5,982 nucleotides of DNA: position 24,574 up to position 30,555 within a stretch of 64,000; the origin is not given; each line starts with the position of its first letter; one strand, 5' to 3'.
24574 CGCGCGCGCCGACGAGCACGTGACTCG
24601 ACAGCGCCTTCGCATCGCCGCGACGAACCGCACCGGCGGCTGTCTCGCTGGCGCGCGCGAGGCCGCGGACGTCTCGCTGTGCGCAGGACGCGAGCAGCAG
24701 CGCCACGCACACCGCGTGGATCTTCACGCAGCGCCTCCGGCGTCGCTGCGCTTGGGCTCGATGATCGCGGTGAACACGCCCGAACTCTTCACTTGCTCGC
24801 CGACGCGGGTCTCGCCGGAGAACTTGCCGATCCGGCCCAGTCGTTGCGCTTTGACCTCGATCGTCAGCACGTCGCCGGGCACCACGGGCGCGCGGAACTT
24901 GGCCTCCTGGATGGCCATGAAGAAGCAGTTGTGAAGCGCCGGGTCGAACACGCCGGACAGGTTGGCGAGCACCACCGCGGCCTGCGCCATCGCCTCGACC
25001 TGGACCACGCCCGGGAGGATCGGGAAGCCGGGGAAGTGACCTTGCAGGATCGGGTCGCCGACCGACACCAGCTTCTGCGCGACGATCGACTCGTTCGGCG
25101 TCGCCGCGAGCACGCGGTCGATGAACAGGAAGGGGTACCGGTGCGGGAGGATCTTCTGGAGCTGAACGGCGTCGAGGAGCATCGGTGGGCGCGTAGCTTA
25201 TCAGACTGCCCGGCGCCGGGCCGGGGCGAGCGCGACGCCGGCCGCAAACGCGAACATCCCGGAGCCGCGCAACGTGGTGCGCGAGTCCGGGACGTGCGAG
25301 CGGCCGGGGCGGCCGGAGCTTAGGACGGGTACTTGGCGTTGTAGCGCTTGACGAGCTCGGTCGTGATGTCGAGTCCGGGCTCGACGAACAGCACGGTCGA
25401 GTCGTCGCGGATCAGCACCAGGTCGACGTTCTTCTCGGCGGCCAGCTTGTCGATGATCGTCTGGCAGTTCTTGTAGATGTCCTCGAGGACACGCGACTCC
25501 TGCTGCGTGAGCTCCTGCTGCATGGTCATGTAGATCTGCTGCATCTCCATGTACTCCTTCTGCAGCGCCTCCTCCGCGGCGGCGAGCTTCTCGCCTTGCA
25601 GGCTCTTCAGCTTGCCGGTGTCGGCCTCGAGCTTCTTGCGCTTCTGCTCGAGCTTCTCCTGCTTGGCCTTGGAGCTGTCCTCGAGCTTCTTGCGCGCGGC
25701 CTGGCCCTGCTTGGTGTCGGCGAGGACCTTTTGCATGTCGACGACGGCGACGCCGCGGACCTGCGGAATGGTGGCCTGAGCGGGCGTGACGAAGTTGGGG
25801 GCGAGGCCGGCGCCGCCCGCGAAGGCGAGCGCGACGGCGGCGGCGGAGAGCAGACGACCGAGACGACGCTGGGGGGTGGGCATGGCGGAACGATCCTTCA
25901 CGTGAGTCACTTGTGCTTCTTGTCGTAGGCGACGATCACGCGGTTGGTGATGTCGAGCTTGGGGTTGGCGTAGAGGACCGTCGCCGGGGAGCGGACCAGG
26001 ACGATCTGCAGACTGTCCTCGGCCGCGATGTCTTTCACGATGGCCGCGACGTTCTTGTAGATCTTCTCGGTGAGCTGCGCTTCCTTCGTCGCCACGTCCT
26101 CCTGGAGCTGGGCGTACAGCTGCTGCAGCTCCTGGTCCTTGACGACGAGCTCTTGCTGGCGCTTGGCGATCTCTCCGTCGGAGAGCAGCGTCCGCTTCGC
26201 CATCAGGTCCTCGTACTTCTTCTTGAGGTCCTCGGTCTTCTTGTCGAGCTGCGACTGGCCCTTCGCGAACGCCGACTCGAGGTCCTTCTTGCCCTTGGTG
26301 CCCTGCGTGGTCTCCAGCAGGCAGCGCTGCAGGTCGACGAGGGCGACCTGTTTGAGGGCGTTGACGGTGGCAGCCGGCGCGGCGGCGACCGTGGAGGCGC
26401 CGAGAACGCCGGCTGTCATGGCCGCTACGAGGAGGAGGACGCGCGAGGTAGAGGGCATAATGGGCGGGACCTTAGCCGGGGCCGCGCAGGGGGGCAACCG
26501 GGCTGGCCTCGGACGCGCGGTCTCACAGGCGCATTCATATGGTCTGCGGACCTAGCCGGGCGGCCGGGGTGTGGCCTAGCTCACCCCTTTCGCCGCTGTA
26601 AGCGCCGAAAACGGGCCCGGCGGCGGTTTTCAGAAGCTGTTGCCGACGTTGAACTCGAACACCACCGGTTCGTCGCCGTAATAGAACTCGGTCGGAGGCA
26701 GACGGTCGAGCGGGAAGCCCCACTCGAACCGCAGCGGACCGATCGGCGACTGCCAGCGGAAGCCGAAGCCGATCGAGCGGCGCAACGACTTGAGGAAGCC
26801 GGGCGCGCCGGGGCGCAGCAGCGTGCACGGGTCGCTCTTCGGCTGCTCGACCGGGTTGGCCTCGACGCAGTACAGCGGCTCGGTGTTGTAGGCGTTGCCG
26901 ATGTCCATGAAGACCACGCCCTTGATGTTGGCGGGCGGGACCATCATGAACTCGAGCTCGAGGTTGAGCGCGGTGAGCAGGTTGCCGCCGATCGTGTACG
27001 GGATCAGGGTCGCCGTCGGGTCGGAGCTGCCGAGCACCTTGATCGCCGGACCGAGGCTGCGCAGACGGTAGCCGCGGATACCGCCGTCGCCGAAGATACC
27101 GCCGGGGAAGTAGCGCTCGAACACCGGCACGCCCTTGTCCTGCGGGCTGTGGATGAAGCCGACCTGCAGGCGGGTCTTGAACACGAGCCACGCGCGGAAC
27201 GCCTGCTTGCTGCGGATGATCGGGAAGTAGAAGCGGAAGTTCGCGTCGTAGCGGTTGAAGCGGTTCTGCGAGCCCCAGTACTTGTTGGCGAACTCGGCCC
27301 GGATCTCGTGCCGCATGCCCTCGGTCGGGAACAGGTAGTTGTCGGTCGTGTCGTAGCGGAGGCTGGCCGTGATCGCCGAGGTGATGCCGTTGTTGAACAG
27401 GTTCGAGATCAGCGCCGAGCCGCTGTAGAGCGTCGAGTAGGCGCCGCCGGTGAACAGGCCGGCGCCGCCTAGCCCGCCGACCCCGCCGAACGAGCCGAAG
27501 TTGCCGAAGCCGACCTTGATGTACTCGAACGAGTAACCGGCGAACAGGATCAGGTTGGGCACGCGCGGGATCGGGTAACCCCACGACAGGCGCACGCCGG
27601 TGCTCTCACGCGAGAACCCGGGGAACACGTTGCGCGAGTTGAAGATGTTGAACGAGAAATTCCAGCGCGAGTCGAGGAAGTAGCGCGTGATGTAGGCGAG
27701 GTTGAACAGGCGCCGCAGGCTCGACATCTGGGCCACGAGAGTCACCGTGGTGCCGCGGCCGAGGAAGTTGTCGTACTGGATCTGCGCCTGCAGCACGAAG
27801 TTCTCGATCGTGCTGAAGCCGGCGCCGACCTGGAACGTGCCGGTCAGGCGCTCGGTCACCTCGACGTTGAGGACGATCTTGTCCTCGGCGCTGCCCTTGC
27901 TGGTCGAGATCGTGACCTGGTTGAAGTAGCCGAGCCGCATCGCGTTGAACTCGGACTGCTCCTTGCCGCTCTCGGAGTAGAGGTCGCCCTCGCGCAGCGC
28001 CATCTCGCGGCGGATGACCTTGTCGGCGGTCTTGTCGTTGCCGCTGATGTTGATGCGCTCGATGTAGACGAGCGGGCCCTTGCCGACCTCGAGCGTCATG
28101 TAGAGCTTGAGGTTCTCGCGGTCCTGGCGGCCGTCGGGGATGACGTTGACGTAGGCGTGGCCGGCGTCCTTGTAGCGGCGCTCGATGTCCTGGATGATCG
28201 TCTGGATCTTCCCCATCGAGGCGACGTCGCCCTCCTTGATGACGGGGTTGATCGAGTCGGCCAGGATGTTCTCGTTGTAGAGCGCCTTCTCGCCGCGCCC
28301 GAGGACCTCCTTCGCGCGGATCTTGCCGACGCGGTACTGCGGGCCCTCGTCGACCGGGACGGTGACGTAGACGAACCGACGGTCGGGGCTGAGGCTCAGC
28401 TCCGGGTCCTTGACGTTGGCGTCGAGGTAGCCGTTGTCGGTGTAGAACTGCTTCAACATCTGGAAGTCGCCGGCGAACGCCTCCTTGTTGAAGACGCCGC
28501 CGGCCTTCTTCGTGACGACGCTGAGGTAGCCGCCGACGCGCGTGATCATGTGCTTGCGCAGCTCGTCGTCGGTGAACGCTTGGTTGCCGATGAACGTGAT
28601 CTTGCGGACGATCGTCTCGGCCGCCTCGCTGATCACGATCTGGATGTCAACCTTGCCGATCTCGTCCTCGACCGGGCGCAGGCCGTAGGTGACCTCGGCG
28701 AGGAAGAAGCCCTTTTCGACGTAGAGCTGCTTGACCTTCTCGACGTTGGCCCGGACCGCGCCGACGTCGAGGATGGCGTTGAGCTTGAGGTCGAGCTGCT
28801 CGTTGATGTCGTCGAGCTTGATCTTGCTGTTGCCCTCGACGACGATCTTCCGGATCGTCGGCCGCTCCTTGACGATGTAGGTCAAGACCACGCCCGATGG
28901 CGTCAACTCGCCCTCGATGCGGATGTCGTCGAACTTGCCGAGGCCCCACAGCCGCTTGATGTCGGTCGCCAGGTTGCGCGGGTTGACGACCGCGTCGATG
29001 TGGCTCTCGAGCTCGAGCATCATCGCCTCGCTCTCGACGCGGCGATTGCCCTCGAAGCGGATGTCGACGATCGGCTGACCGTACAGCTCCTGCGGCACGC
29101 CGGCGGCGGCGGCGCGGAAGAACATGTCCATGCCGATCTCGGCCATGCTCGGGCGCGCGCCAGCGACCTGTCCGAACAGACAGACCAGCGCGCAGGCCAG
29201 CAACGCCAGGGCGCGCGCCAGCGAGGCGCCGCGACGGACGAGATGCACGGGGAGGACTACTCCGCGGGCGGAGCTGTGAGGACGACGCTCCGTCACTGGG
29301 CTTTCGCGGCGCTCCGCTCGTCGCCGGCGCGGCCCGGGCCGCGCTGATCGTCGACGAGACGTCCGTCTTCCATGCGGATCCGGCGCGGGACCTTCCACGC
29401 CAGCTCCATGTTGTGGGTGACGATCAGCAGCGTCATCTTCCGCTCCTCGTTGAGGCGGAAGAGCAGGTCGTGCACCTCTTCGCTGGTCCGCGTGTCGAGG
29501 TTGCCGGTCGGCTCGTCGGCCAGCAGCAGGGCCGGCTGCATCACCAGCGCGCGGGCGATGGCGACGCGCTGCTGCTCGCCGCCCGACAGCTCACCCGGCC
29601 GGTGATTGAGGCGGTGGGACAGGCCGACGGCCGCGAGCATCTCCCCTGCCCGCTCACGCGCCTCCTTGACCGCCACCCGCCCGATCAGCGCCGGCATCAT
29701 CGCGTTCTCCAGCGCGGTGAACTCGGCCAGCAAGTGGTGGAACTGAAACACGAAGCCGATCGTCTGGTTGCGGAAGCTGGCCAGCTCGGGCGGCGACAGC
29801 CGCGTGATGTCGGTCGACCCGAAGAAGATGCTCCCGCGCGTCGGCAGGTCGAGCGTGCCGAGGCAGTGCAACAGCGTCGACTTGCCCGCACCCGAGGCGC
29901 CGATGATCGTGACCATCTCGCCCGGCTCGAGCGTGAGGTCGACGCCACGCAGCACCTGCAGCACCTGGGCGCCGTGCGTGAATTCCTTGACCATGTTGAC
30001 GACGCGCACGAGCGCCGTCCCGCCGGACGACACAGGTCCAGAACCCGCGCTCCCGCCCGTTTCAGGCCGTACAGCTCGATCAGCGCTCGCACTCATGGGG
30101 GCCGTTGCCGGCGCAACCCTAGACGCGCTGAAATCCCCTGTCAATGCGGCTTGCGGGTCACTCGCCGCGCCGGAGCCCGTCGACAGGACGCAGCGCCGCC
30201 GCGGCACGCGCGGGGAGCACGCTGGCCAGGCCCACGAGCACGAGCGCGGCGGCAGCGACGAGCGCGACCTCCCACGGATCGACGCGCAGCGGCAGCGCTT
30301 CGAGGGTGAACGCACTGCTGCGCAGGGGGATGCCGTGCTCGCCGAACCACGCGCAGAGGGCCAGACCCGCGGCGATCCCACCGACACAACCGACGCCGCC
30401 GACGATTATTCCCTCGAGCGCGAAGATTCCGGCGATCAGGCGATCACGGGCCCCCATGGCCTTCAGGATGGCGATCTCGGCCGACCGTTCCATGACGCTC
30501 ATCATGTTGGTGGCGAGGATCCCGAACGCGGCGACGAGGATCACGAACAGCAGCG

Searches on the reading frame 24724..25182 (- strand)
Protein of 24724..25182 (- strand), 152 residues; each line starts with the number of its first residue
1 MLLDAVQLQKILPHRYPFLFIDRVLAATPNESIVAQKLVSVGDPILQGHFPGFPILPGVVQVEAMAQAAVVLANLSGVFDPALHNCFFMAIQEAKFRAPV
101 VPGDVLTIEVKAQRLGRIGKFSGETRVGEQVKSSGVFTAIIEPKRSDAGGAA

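Call 9: search_protein_families(library=pfam, proteins=[window:24724-25182:-], max_evalue=0.0001)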
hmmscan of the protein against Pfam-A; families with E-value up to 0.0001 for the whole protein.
window:24724-25182:- (152 aa): 2 families
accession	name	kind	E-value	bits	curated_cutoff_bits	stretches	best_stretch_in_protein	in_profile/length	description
PF07977.19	FabA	-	2.4e-24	86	23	1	12-123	1-125/138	FabA-like domain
PF22818.2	ApeI-like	-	3.6e-05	24.5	28.5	1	36-113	19-87/119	ApeI dehydratase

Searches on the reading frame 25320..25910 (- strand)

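Call 9: search_protein_families(library=pfam, proteins=[window:25320-25910:-], max_evalue=0.0001)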
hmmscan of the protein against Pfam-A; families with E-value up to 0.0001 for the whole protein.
window:25320-25910:- (196 aa): 1 family
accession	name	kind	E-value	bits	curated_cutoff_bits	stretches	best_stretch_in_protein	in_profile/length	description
PF03938.19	OmpH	-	2.1e-23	83.5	32.4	1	54-189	2-140/141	Outer membrane protein (OmpH-like)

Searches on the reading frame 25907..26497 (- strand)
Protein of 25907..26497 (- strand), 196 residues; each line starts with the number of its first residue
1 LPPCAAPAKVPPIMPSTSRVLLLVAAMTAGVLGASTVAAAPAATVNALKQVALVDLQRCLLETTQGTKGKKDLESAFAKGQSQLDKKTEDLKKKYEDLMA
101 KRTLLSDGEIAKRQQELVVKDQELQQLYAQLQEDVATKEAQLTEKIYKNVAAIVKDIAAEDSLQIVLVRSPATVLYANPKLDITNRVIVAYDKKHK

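Call 9: search_protein_families(library=pfam, proteins=[window:25907-26497:-], max_evalue=0.0001)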
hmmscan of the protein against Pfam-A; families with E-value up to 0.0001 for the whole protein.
window:25907-26497:- (196 aa): 1 family
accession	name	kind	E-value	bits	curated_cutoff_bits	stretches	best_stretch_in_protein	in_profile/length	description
PF03938.19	OmpH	-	6.6e-27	94.9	32.4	1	51-189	2-139/141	Outer membrane protein (OmpH-like)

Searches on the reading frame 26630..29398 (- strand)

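Call 9: search_protein_families(library=pfam, proteins=[window:26630-29398:-], max_evalue=0.0001)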
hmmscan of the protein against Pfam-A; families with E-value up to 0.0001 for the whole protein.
window:26630-29398:- (922 aa): 4 families
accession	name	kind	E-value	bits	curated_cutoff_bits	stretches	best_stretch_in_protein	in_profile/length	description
PF07244.20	POTRA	-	3.7e-53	178.6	21.3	4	263-352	2-79/79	Surface antigen variable number repeat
PF01103.29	Omp85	-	1.2e-48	166.7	24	1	544-922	1-325/325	Omp85 superfamily domain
PF08479.16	POTRA_2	-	8.9e-08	32.3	24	0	181-255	2-74/76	POTRA domain, ShlB-type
PF08478.15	POTRA_1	-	8.3e-05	23.3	23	0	182-221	3-45/69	POTRA domain, FtsQ-type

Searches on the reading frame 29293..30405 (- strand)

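Call 44: search_protein_families(library=pfam, proteins=[window:29293-30405:-], max_evalue=0.00001)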
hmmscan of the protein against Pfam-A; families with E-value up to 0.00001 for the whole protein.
window:29293-30405:- (370 aa): 2 families
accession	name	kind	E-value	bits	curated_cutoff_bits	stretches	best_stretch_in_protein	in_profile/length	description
PF00005.33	ABC_tran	-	1.5e-34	119.9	25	1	152-300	1-136/137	ABC transporter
PF13304.12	AAA_21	-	3.4e-06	27.8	27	0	166-186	3-31/304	AAA domain, putative AbiEii toxin, Type IV TA system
